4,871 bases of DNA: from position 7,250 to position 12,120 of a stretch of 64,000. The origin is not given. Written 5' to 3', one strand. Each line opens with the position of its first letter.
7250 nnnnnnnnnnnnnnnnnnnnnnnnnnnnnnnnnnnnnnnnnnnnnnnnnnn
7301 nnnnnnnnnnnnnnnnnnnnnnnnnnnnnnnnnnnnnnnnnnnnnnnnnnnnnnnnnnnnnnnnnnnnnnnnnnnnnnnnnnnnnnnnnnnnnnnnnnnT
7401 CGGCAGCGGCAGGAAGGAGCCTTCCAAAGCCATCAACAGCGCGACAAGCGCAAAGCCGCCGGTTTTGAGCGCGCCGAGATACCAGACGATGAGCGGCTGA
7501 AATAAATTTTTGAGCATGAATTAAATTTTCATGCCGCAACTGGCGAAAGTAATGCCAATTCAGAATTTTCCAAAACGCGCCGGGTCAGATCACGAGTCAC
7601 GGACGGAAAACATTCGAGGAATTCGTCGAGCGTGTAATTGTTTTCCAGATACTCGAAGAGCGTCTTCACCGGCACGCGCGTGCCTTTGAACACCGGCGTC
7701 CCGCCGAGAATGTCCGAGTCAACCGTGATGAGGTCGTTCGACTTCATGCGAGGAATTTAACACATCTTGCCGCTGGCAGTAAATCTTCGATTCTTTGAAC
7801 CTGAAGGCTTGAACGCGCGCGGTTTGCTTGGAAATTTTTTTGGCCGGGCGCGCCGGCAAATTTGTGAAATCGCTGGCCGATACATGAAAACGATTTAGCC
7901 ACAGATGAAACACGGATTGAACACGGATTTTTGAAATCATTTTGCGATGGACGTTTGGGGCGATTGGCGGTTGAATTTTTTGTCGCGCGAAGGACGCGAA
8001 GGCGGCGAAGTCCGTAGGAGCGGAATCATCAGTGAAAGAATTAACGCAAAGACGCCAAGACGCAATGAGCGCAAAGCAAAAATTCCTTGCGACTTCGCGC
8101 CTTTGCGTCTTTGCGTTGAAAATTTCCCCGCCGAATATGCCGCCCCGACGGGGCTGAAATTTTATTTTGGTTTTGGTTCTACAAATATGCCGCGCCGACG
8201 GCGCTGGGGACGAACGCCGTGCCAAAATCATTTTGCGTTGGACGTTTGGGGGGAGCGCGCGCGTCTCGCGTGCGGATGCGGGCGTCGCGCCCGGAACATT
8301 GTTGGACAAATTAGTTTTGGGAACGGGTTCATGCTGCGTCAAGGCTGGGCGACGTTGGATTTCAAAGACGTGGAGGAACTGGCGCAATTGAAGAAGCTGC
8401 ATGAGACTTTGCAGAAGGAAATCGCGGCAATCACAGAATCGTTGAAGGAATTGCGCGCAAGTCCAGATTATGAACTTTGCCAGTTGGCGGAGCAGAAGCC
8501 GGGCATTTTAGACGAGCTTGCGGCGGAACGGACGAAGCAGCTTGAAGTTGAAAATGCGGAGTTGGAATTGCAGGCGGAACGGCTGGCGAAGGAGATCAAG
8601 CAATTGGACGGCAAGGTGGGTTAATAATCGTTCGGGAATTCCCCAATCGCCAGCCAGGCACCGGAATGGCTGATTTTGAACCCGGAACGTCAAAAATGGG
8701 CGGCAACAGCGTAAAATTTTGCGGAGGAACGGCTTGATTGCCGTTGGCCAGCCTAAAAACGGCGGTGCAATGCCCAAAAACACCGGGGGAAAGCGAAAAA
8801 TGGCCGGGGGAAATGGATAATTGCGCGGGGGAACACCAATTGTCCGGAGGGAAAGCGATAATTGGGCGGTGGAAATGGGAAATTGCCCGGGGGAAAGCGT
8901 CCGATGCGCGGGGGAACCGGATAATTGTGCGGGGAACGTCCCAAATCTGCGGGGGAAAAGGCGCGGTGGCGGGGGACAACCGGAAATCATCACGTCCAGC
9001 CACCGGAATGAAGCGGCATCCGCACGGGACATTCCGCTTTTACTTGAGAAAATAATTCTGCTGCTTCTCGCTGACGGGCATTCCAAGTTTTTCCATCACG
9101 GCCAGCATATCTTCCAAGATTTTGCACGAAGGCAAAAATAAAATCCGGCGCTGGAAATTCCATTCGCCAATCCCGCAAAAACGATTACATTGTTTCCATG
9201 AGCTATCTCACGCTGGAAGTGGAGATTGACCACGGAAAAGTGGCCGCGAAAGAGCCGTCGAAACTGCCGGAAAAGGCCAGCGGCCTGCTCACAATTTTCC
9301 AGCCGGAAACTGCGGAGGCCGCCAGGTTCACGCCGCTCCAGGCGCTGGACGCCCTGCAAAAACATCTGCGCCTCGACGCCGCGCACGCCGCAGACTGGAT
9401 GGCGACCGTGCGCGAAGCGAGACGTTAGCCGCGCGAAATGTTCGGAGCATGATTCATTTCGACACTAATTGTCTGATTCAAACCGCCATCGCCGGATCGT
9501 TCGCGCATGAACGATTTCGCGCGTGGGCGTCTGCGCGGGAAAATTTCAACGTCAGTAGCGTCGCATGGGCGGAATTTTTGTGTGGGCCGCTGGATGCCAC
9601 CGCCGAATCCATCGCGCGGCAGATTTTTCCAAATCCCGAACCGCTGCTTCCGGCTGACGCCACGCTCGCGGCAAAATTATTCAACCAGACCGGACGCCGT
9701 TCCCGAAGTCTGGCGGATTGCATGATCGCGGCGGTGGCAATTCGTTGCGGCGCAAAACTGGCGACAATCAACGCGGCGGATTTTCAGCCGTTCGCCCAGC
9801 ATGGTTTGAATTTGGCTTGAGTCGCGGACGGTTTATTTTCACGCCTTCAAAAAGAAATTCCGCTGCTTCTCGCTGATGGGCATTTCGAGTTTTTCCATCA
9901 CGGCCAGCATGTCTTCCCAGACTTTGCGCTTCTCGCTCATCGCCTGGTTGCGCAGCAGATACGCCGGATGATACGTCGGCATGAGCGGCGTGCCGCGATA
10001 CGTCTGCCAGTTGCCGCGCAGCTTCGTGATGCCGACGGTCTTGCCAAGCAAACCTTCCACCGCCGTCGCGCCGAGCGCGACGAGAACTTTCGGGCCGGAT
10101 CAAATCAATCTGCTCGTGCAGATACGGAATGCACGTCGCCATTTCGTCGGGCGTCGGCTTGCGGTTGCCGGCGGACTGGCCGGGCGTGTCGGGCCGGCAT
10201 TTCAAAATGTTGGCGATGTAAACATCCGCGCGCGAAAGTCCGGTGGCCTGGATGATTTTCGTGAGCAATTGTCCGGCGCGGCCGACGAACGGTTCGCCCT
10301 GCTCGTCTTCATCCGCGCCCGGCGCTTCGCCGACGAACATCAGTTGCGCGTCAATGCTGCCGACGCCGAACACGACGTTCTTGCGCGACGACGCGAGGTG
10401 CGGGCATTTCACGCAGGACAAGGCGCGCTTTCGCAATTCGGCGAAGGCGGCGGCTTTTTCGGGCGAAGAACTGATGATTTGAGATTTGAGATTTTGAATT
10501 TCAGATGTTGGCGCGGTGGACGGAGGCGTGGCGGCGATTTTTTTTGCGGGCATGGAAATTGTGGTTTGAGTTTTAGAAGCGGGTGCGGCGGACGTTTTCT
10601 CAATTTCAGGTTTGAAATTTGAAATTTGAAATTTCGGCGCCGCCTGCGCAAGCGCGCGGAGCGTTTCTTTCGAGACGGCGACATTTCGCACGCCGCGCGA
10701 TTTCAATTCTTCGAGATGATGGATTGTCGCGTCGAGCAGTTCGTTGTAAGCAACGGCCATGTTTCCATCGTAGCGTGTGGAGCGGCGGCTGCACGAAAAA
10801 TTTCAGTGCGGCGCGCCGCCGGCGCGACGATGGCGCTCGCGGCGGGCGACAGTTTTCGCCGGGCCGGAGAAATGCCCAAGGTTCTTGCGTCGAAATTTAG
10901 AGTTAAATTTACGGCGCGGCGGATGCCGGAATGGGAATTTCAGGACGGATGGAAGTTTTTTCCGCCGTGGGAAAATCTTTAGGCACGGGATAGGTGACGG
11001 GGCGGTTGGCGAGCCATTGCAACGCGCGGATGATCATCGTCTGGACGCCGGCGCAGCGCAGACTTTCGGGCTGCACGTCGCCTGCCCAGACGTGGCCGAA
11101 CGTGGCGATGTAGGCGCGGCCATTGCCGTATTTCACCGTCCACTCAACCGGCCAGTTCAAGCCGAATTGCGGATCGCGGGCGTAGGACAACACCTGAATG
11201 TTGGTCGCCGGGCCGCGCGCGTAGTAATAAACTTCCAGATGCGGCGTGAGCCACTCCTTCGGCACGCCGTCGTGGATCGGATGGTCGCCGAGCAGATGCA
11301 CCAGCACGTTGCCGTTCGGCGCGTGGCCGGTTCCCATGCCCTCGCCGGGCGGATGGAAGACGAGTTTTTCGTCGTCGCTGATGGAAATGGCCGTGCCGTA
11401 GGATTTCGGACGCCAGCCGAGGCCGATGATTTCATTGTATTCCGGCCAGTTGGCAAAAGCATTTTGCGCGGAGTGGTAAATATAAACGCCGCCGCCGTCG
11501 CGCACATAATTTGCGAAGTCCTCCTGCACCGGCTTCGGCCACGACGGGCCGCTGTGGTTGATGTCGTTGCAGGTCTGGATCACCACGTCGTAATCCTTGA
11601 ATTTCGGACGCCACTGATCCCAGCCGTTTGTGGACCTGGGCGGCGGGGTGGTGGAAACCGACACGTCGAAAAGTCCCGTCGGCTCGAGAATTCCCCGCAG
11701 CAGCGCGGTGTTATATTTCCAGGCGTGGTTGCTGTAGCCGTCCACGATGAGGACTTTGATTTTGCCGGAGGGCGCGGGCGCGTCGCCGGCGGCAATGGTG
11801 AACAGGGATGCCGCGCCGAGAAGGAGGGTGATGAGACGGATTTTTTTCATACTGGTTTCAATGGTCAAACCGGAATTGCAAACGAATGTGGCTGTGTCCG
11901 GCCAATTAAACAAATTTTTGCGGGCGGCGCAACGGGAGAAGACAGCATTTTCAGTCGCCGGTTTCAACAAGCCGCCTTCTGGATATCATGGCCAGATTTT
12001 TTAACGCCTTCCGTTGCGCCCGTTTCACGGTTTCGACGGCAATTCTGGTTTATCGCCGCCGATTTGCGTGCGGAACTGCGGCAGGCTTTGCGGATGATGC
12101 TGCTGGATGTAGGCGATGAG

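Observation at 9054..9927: Cassette bracketed by a duplicated gene 3' end, case 2: udg end / PIN (VapC-like) TA pair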

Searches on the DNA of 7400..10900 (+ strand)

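Call 60: search_rna_families(source=window, start=7400, end=10900, threshold=evalue, max_evalue=0.1)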
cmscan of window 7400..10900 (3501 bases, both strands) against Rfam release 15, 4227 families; matches with E-value up to 0.1: 0.
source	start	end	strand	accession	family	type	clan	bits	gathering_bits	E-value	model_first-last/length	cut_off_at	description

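Call 66: search_dna_similar(query=window:9126-9844:+, collection=plasmids, mode=distant, max_rows=10)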
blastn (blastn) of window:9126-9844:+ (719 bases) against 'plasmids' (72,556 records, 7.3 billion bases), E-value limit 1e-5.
No match.

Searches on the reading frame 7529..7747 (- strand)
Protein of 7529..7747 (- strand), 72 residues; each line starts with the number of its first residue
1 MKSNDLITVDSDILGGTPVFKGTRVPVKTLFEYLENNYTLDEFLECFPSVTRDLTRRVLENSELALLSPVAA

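Call 7: search_protein_families(library=pfam, proteins=[window:7529-7747:-], max_evalue=0.01)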
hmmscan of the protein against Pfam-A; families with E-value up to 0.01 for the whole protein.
window:7529-7747:- (72 aa): 1 family
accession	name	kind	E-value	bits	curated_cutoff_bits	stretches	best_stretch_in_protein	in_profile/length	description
PF04255.20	DUF433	-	4.1e-16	59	23.6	1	7-53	1-47/56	Protein of unknown function (DUF433)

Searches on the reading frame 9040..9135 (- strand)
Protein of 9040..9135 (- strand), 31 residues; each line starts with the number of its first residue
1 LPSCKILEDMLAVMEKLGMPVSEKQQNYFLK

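Call 7: search_protein_families(library=pfam, proteins=[window:9040-9135:-], max_evalue=0.01)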
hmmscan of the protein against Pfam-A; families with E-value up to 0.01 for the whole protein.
window:9040-9135:- (31 aa): 0 families

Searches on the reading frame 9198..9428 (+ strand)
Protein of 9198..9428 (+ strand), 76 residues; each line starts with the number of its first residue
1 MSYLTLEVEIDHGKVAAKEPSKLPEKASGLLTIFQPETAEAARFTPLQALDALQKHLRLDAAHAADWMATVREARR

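Call 7: search_protein_families(library=pfam, proteins=[window:9198-9428:+], max_evalue=0.01)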
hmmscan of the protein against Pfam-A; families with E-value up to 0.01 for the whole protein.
window:9198-9428:+ (76 aa): 0 families

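Call 62: search_protein_families(library=ncbifam, proteins=[window:9198-9428:+], max_evalue=0.01)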
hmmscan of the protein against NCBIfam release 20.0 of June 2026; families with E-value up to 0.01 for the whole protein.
window:9198-9428:+ (76 aa): 0 families

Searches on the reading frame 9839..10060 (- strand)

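Call 7: search_protein_families(library=pfam, proteins=[window:9839-10060:-], max_evalue=0.01)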
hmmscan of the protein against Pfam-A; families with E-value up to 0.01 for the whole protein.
window:9839-10060:- (73 aa): 1 family
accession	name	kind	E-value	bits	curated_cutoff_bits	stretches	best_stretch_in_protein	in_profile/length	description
PF03167.25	UDG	-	0.00023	21.7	24.3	1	14-51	103-140/141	Uracil DNA glycosylase superfamily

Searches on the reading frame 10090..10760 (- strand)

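Call 7: search_protein_families(library=pfam, proteins=[window:10090-10760:-], max_evalue=0.01)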
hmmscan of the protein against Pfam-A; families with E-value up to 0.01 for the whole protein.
window:10090-10760:- (223 aa): 1 family
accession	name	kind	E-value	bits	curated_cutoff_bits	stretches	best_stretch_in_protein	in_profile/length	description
PF03167.25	UDG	-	1e-27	97.4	24.3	1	131-223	1-84/141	Uracil DNA glycosylase superfamily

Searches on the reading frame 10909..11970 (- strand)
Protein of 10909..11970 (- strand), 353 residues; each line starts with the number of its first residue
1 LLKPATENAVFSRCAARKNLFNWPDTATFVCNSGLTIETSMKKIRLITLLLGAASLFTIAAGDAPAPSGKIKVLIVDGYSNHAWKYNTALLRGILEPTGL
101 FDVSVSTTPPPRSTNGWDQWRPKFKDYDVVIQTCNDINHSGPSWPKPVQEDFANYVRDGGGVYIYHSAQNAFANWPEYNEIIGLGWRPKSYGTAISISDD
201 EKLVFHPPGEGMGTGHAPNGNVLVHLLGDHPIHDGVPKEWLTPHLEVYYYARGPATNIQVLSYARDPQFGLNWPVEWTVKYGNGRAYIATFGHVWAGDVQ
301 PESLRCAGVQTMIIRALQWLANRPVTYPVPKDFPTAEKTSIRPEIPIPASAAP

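Call 78: search_protein_families(library=pfam, proteins=[window:10909-11970:-], max_evalue=0.001)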
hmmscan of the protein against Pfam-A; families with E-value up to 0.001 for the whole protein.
window:10909-11970:- (353 aa): 1 family
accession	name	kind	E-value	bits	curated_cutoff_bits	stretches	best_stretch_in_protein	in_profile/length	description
PF06283.17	ThuA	-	3.2e-19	70.5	33.4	1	72-319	1-208/209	Trehalose utilisation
